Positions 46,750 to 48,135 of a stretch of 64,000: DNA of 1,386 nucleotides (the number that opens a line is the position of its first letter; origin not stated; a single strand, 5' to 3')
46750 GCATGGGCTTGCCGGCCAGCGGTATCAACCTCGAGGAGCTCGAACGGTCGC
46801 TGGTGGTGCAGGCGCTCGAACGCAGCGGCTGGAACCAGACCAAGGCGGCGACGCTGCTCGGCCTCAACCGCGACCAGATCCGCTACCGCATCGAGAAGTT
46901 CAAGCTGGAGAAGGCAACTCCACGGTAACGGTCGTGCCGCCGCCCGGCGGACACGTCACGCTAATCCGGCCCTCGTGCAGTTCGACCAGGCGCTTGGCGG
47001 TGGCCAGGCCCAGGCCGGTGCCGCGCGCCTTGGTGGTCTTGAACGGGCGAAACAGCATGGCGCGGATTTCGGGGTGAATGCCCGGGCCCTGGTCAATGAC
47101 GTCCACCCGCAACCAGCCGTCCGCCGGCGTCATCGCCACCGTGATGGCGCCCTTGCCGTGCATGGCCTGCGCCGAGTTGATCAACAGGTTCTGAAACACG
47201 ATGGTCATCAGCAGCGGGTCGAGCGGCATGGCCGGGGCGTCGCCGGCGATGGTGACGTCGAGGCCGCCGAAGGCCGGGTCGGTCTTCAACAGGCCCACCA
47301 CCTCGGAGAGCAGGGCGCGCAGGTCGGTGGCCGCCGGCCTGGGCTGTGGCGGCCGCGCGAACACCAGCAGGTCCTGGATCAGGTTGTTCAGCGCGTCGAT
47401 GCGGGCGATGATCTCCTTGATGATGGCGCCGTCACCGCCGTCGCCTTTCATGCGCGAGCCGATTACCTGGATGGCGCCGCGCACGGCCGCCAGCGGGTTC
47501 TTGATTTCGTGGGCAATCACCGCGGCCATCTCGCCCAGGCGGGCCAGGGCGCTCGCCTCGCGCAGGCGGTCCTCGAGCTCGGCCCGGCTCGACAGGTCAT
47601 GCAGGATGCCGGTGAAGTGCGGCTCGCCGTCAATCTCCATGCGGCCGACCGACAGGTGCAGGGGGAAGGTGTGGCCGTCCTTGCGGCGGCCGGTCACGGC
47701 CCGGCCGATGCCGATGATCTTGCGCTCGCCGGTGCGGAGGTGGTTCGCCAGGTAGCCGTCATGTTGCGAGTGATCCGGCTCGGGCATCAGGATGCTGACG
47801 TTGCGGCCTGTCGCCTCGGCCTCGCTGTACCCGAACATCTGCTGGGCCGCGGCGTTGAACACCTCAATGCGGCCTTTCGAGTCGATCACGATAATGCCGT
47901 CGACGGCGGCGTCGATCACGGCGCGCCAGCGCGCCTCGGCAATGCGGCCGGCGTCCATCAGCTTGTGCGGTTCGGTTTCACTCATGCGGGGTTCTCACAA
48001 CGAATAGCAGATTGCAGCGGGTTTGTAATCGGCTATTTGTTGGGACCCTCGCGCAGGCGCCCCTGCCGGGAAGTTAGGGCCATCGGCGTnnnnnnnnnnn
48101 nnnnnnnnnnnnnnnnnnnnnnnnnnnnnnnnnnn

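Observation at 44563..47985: FixL-like haem-PAS O2 sensor kinase paired with a sigma-54 activator and two extra stand-alone receivers instead of FixJ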

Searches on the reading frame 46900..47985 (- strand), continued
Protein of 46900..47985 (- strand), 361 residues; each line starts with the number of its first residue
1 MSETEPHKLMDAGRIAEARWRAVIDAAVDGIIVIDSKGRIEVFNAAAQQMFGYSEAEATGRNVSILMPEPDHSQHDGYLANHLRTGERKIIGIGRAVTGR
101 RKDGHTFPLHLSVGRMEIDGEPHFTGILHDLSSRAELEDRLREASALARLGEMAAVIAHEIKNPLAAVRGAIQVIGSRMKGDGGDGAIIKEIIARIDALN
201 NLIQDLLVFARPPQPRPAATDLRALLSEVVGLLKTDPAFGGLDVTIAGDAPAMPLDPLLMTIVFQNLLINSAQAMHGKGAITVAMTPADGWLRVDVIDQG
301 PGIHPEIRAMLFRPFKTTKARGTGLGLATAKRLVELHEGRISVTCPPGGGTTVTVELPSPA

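Call 12: find_related_loci(query=window:46900-47985:-, collection=genome_contigs, flank=8000)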
Query window:46900-47985:- (361 aa) in genome_contigs; peptide patterns used: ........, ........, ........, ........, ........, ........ (x = any residue, [..] = any of these).
302 stretches matched a pattern; 183 encode a relative of the query (tblastn E <= 1e-3); the best 80 are kept; 79 distinct loci.
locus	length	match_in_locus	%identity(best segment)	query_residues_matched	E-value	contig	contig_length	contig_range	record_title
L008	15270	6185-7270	87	1-361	0e+0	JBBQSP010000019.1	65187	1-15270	MAG: Vicinamibacterales bacterium isolate Co_metawrap_1760 Cmw_1760_k141_532446_length_65187_cov_8.8300, whole genome sh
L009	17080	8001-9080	79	1-361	0e+0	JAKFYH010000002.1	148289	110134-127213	MAG: Acidobacteria bacterium isolate ND5_Bin_50 ND5_0000076, whole genome shotgun sequence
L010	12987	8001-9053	72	10-360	6e-156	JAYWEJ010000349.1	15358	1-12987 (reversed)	MAG: Acidimicrobiia bacterium isolate GL97_UP_metabat_53_sub GL97_UP_metabat_53_sub_348, whole genome shotgun sequence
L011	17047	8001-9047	69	11-359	3e-155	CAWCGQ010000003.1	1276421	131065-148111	MAG: uncultured Acidimicrobiia bacterium isolate MFD01275.bin.1.78 genome assembly, contig: contig_3345, whole genome sh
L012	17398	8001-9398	59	4-358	4e-137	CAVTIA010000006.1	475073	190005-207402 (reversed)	MAG: uncultured Acidobacteriota bacterium isolate MFD06229.bin.1.1 genome assembly, contig: contig_2021, whole genome sh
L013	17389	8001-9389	61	17-359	2e-135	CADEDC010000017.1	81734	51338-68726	MAG: uncultured Acidobacteria bacterium isolate Acidobacteria sp. RBC058 genome assembly, contig: MAG058_17, whole genom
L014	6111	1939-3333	60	14-358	2e-135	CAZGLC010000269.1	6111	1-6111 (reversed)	MAG TPA_asm: uncultured Bifidobacteriaceae bacterium isolate ERP125453_co2_124 genome assembly, contig: NODE_8032_length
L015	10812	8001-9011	62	20-356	1e-134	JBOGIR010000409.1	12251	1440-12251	MAG: Vicinamibacterales bacterium isolate M3-S_metawrap_bin.60 k127_819533, whole genome shotgun sequence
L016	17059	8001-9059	59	6-358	4e-133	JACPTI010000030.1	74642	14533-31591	MAG: Acidobacteria bacterium isolate NC_groundwater_728_Ag_S-0.65um_67_11 S37_SO-6_scaffold_85938, whole genome shotgun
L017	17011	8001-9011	58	22-358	5e-130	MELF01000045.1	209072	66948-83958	MAG: Acidobacteria bacterium RIFCSPLOWO2_12_FULL_68_19 rifcsplowo2_12_scaffold_74, whole genome shotgun sequence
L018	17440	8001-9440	59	1-358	6e-128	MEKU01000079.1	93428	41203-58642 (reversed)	MAG: Acidobacteria bacterium RIFCSPLOWO2_02_FULL_67_21 rifcsplowo2_02_scaffold_497, whole genome shotgun sequence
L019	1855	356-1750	54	9-358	4e-128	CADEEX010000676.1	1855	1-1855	MAG: uncultured Acidobacteria bacterium isolate Acidobacteria sp. RBC099 genome assembly, contig: MAG099_676, whole geno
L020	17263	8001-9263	58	14-314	6e-109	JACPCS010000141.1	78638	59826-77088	MAG: Acidobacteria bacterium isolate NC_groundwater_289_Ag_S-0.65um_68_18 S6_GD2017_2_S65_scaffold_771, whole genome sho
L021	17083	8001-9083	88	1-361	0e+0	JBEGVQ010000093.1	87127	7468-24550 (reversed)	MAG: Acidobacteriota bacterium isolate riogrande_2019_sw_WHONDRS-S19S_0066_B_bin.22 scaffold_1533477, whole genome shotg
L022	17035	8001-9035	46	16-360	7e-96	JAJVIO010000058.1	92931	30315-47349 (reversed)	MAG: Planctomycetota bacterium isolate Bin_90R c_000000001050, whole genome shotgun sequence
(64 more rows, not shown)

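Call 33: search_protein_families(library=ncbifam, proteins=[window:46900-47985:-], max_evalue=0.00001)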
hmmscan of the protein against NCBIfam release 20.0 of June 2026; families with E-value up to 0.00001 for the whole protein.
window:46900-47985:- (361 aa): 75 families (the best 25 are shown)
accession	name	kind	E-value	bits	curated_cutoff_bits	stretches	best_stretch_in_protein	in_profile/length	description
NF008468.0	PRK11360.1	equivalog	8.5e-71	239.1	646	1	21-359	271-608/616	two-component system sensor histidine kinase AtoS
NF041777.1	sens_FixL_Rhizob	equivalog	2.1e-70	237.8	850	2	7-178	112-288/485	sensor protein FixL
NF007688.0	PRK10364.1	equivalog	3.4e-46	158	479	1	132-359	222-451/460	two-component system sensor histidine kinase ZraS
NF010411.0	PRK13837.1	equivalog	2.3e-36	125.1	647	1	123-359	423-675/828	two-component system VirA-like sensor kinase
TIGR00229.1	sensory_box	domain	1.5e-31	109.2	22.9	1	17-141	4-126/126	PAS domain S-box protein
NF052574.1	HisKinEspCMyxo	equivalog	2.8e-31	108.5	1200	1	37-359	307-637/785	serine histidine kinase EspC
NF053867.1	SprKinKinDBac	equivalog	1.5e-29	102.8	775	1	134-359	270-497/500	sporulation kinase KinD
NF046044.1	PnpS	equivalog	3.4e-29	102.1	400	1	8-358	45-390/390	two-component system histidine kinase PnpS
NF052573.1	HisKinEspAMyxo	equivalog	1.1e-28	99.8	1400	1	22-357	258-609/755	serine histidine kinase EspA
NF038348.1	T2SS_HK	subfamily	2e-28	99.1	450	1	188-358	400-572/574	histidine kinase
NF008293.1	PRK11073.1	equivalog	3e-27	95.8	240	1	21-358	10-346/349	nitrogen regulation protein NR(II)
TIGR02966.1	phoR_proteo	equivalog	4.9e-26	91.5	334.2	1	19-356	7-332/333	phosphate regulon sensor histidine kinase PhoR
NF047874.1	MASE3_PAS_HK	subfamily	2.3e-25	89.5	560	2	254-359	514-625/655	MASE3 domain-containing sensor histidine kinase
NF010076.0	PRK13557.1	subfamily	1.7e-24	86.2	631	1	42-359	57-394/540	histidine kinase famiy protein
NF040750.1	tetrathio_HK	equivalog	6.5e-24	84.3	750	1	137-344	325-539/555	tetrathionate respiration histidine kinase TtrS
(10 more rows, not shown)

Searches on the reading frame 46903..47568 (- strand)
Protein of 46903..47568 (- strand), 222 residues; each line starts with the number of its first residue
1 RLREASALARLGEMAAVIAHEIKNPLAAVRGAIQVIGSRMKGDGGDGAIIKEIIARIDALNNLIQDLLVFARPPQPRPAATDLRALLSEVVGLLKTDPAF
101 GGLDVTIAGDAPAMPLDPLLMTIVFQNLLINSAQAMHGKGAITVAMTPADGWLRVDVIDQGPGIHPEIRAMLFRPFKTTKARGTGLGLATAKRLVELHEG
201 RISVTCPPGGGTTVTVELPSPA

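Call 32: search_solved_structures(query=window:46903-47568:-, max_evalue=1e-10, show_alignments=1)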
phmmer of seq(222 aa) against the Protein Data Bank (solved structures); distinct sequences matched with E-value up to 1e-10: 28.
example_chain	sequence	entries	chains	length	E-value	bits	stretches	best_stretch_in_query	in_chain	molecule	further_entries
9jfj_A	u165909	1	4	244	1.1e-32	116.5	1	5-219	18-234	Sensor histidine kinase ZraS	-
3d36_A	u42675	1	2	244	6.7e-20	74.8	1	8-220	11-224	Sporulation kinase B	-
4cti_A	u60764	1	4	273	1.7e-18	70.2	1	15-221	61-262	OSMOLARITY SENSOR PROTEIN ENVZ, AF1503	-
9p6i_A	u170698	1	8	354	2.3e-18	69.8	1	2-219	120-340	histidine kinase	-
4kp4_A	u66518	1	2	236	6.3e-18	68.3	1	15-221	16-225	Osmolarity sensor protein EnvZ, Histidine kinase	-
3a0r_A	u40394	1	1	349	3.4e-17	65.9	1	6-204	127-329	Sensor protein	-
4gcz_A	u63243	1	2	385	6.4e-16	61.8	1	4-220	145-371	Blue-light photoreceptor, Sensor protein fixL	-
8a7f_A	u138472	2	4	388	7.3e-16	61.6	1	4-220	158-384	Putative Sensory box protein,Sensor protein FixL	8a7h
8a3u_A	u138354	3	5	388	7.3e-16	61.6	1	4-220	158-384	Putative Sensory box protein,Sensor protein FixL | Putative Sensory box protein,Putative Sensory box protein,Sensor protein FixL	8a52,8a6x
4biu_A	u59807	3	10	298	2.5e-15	59.8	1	14-219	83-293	SENSOR PROTEIN CPXA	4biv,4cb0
4biw_A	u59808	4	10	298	2.5e-15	59.8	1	14-219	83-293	SENSOR PROTEIN CPXA | Sensor histidine kinase CpxA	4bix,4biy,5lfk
5idj_A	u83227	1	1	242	2.7e-15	59.7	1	4-219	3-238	Histidine kinase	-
4biz_A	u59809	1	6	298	2.5e-14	56.6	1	16-219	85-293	SENSOR PROTEIN CPXA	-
4jas_A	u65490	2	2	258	7.4e-14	55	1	13-219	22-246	Histidine kinase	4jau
1bxd_A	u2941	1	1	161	1.9e-13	53.7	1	81-221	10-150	PROTEIN (OSMOLARITY SENSOR PROTEIN (ENVZ))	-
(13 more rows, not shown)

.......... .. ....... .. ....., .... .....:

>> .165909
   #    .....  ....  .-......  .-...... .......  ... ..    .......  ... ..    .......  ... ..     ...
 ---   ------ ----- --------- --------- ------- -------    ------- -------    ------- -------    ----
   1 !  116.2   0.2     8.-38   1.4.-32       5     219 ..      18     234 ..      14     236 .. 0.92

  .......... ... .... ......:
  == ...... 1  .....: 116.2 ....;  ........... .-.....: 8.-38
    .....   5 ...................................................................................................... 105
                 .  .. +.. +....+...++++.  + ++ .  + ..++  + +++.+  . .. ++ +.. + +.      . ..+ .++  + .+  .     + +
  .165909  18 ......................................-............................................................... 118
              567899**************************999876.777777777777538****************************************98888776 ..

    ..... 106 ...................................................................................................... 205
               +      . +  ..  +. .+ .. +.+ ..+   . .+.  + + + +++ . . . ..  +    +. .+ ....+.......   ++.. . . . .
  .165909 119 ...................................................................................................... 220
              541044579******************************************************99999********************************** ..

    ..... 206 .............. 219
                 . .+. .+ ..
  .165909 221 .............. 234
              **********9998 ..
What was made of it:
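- On FixL (rhizobial oxygen-sensor kinase, NCBIfam NF041777): The H-box is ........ (call 32).
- ZraS 116 bits versus FixL core 62 bits (call 32).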
